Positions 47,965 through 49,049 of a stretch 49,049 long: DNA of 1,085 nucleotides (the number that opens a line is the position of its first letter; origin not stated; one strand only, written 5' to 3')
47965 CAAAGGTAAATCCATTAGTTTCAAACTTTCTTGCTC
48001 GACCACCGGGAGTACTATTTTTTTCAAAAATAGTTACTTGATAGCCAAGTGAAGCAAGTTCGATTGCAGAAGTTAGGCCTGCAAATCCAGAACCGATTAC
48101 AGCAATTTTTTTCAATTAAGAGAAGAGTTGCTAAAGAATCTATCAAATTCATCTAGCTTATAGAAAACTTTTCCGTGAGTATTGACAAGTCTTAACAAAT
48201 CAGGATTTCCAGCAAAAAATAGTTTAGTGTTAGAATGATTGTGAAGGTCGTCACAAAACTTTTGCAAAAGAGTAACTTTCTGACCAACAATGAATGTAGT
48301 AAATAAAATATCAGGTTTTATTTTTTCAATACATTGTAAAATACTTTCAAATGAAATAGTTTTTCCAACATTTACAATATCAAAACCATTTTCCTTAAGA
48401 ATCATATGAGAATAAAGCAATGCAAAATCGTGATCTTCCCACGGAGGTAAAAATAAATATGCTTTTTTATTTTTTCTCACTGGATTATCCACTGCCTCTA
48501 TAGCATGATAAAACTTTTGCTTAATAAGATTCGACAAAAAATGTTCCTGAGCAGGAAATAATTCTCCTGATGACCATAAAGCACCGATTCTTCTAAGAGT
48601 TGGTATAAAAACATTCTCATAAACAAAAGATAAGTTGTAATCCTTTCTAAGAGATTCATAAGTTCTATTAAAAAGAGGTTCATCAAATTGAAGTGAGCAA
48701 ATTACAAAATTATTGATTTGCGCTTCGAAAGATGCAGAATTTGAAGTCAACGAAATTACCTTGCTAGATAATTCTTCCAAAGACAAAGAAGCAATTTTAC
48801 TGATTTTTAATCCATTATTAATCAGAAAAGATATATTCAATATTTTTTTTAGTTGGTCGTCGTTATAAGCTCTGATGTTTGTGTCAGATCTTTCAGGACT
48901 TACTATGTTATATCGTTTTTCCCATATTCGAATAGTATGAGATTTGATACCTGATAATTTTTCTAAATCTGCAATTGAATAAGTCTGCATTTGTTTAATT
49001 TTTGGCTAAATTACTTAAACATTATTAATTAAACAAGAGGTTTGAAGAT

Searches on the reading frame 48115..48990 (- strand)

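Call 68: search_protein_families(library=pfam, proteins=[window:48115-48990:-], max_evalue=0.00001)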
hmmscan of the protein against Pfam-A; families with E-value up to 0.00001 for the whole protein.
window:48115-48990:- (292 aa): 3 families
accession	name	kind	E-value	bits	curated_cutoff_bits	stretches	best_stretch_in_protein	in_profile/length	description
PF13411.12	MerR_1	-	4e-14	52.9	21.6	1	4-68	1-64/69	MerR HTH family regulatory protein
PF02607.22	B12-binding_2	-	4.2e-11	43.3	23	1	100-162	10-72/74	B12 binding domain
PF00376.29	MerR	-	6.4e-07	29.5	28.2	1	5-42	1-38/38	MerR family regulatory protein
